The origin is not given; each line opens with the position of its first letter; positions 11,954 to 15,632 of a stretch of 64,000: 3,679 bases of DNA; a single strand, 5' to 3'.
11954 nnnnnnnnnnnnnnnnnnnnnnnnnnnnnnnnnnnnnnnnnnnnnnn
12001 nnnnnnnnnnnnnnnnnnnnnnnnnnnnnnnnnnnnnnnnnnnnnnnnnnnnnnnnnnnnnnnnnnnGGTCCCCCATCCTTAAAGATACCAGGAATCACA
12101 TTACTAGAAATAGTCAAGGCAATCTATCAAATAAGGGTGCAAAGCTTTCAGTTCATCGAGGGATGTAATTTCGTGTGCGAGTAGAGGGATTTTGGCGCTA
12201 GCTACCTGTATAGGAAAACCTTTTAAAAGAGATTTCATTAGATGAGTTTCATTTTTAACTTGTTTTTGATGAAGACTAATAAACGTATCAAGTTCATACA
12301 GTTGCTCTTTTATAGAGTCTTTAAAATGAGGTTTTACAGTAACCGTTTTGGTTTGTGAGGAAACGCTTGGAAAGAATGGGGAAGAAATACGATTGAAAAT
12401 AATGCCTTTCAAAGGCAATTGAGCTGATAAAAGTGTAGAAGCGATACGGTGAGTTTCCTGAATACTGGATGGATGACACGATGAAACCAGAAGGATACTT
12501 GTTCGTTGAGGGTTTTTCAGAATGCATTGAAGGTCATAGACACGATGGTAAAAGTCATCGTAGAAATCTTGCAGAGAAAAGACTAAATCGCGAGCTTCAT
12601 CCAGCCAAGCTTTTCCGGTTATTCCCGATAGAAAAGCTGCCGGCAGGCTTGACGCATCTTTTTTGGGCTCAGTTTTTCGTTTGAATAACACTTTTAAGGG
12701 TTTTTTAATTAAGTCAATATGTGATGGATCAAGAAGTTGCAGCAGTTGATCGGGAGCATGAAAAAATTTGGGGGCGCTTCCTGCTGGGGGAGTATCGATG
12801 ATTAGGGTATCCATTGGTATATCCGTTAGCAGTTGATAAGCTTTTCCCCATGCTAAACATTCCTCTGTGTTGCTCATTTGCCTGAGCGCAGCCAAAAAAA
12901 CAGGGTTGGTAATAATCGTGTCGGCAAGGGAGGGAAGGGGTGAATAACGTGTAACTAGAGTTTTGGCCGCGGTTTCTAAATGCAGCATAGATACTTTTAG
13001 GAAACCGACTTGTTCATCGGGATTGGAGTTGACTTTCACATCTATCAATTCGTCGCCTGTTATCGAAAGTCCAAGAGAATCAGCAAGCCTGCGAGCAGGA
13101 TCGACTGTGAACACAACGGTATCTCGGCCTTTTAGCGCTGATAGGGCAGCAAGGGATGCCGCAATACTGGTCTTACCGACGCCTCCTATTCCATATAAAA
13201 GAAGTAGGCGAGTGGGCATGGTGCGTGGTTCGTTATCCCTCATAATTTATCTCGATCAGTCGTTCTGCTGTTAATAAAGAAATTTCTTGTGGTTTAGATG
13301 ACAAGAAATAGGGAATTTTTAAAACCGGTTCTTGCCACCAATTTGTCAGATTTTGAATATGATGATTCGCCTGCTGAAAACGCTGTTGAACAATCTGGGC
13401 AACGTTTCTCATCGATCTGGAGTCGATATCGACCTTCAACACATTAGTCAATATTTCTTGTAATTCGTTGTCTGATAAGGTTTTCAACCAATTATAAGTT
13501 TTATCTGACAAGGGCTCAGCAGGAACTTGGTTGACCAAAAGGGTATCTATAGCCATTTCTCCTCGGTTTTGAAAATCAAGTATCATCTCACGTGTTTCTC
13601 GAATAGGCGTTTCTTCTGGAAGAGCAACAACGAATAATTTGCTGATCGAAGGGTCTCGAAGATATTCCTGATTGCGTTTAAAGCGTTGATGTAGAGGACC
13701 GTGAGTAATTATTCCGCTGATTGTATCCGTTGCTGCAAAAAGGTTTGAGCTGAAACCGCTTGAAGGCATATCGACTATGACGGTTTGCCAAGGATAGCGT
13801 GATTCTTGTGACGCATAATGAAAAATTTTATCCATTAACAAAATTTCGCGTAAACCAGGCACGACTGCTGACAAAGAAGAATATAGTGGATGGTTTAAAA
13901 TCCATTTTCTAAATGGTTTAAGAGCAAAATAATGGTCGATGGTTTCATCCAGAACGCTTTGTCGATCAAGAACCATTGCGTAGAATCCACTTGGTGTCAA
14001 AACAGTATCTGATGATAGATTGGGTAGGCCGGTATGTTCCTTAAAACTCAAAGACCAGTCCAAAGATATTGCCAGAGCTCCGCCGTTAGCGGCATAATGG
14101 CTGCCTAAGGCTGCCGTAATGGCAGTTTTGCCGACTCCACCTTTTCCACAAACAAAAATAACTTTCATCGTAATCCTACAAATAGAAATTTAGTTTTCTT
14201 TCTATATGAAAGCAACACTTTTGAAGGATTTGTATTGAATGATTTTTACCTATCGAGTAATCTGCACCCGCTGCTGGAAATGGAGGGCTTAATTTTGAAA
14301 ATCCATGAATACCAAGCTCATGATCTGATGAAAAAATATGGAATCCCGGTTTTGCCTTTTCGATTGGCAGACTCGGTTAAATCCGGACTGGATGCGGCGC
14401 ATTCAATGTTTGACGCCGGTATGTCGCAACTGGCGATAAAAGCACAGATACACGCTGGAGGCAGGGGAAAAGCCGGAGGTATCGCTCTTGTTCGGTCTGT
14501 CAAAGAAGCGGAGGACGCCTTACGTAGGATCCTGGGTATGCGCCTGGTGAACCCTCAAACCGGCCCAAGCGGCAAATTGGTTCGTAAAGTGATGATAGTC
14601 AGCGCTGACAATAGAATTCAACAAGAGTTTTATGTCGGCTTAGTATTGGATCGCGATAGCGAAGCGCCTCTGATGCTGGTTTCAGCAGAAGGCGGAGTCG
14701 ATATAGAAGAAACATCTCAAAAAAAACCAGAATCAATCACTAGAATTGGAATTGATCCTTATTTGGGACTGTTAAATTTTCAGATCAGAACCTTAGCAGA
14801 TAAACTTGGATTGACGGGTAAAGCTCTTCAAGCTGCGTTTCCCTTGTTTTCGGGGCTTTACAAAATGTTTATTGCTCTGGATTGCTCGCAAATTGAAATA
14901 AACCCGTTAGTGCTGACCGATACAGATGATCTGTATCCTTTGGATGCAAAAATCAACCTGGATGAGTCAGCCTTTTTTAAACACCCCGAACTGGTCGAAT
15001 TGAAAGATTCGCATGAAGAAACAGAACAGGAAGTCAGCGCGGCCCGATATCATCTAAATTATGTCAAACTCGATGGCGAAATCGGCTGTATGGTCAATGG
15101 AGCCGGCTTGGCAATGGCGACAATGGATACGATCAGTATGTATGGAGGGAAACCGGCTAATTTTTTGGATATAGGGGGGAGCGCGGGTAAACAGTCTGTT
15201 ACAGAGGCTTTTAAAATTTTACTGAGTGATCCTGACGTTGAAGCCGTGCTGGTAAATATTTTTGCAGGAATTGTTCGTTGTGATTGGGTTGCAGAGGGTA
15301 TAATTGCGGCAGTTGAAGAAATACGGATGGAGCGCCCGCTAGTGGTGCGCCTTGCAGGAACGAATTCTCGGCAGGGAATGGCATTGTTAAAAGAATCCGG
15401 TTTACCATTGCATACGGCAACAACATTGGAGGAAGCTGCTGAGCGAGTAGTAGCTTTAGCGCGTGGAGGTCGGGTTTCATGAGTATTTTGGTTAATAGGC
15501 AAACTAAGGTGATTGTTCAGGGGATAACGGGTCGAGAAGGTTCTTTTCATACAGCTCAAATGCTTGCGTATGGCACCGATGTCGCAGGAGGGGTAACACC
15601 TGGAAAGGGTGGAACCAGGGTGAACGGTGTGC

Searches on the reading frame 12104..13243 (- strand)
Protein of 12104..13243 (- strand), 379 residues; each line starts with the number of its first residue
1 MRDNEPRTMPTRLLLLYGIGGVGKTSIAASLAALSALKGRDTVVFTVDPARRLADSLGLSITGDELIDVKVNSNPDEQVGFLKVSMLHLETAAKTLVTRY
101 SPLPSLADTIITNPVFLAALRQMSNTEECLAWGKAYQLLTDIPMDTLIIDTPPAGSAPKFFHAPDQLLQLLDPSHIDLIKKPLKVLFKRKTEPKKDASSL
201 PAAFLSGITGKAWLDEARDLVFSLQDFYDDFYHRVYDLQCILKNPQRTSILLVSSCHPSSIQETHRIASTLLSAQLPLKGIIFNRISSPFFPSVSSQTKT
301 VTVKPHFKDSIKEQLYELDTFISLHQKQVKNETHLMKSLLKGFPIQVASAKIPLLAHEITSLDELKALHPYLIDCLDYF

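Call 57: search_protein_families(library=pfam, proteins=[window:12104-13243:-], max_evalue=0.00001)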
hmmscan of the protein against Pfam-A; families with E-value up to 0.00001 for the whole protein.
window:12104-13243:- (379 aa): 2 families
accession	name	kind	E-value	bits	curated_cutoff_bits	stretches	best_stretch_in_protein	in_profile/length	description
PF02374.21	ArsA_ATPase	-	4.4e-24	85.7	24.3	1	11-286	1-245/305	Anion-transporting ATPase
PF01656.29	CbiA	-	3.1e-09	37.3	25.4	1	18-289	6-86/125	CobQ/CobB/MinD/ParA nucleotide binding domain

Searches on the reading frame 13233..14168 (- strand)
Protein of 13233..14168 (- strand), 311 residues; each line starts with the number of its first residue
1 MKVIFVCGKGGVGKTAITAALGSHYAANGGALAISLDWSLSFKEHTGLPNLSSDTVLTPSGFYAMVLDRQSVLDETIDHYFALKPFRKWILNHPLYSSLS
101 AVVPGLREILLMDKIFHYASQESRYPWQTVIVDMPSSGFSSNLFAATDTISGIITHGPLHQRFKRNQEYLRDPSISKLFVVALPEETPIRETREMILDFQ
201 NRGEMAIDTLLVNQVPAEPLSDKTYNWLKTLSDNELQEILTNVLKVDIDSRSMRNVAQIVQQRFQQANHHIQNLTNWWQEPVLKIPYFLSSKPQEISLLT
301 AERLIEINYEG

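Call 57: search_protein_families(library=pfam, proteins=[window:13233-14168:-], max_evalue=0.00001)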
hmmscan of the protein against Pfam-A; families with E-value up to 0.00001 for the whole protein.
window:13233-14168:- (311 aa): 1 family
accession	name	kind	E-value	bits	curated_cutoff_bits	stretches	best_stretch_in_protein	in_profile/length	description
PF02374.21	ArsA_ATPase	-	5.2e-18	65.7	24.3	1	1-148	1-146/305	Anion-transporting ATPase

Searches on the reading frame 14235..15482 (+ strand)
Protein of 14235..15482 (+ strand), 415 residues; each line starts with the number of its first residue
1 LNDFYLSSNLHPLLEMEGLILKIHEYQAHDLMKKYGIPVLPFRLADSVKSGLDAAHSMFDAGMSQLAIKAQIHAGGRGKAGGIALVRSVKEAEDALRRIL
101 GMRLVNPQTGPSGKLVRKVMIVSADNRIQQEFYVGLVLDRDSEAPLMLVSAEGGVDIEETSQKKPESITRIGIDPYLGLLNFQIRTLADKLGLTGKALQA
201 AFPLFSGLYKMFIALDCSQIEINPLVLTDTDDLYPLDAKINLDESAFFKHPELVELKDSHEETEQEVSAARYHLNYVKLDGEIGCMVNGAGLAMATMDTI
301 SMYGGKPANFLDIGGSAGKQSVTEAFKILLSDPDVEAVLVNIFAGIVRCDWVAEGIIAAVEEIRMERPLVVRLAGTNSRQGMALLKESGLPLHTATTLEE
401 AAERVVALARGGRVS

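Call 57: search_protein_families(library=pfam, proteins=[window:14235-15482:+], max_evalue=0.00001)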
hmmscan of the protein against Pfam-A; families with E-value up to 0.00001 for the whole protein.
window:14235-15482:+ (415 aa): 4 families
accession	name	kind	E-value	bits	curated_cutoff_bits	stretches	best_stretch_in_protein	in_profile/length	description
PF08442.15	ATP-grasp_2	-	7.5e-63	212.2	29.5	1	22-226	1-201/202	ATP-grasp domain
PF00549.24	Ligase_CoA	-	3.5e-30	105.2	24.5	1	286-406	1-128/128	CoA-ligase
PF24948.1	Citrate_synth_N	-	1.8e-13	50.8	83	1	63-249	51-227/232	ATP-citrate synthase ATP-grasp domain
PF13549.11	ATP-grasp_5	-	7e-07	29.3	27.6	0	24-160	11-138/221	ATP-grasp domain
